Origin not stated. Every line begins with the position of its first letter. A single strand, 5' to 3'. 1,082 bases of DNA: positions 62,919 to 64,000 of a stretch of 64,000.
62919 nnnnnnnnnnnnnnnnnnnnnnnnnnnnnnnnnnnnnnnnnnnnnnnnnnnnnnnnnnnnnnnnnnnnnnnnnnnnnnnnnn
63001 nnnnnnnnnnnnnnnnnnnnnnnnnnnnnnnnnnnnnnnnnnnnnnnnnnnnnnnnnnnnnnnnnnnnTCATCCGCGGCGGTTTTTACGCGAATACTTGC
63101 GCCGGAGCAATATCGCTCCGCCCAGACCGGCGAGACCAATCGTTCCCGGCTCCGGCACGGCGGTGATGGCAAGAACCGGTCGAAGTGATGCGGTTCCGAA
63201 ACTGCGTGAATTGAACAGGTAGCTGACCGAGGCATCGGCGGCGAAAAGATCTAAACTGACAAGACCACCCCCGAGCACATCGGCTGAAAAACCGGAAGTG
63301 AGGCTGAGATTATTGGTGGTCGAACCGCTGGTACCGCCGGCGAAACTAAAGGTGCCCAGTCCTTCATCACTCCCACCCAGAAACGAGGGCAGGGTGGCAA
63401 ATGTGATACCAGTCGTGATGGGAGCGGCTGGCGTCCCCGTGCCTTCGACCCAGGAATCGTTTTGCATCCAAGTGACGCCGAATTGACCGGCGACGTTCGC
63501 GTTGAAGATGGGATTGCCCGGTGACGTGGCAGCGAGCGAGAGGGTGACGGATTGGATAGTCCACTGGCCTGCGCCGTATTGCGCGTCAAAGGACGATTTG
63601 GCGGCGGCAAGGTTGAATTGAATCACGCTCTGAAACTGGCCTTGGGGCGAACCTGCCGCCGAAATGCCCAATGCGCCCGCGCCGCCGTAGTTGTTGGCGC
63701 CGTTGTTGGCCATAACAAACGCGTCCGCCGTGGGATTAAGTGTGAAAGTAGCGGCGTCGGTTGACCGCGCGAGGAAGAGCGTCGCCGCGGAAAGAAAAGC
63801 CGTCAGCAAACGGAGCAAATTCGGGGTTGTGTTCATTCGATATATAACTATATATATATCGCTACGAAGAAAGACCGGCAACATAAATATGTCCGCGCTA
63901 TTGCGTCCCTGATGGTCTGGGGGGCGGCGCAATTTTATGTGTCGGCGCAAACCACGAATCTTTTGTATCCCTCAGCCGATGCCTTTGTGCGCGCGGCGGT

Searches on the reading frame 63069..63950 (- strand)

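Call 56: search_protein_families(library=pfam, proteins=[window:63069-63950:-])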
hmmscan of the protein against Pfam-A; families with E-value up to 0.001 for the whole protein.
window:63069-63950:- (293 aa): 2 families
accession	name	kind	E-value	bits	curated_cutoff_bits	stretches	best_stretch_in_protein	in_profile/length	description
PF07589.16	PEP-CTERM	-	3.3e-05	24.2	20.7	1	264-285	1-24/24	PEP-CTERM motif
PF24517.2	CBM96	-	4.7e-05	23.7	26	1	68-121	2-55/164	Carbohydrate-binding module family 96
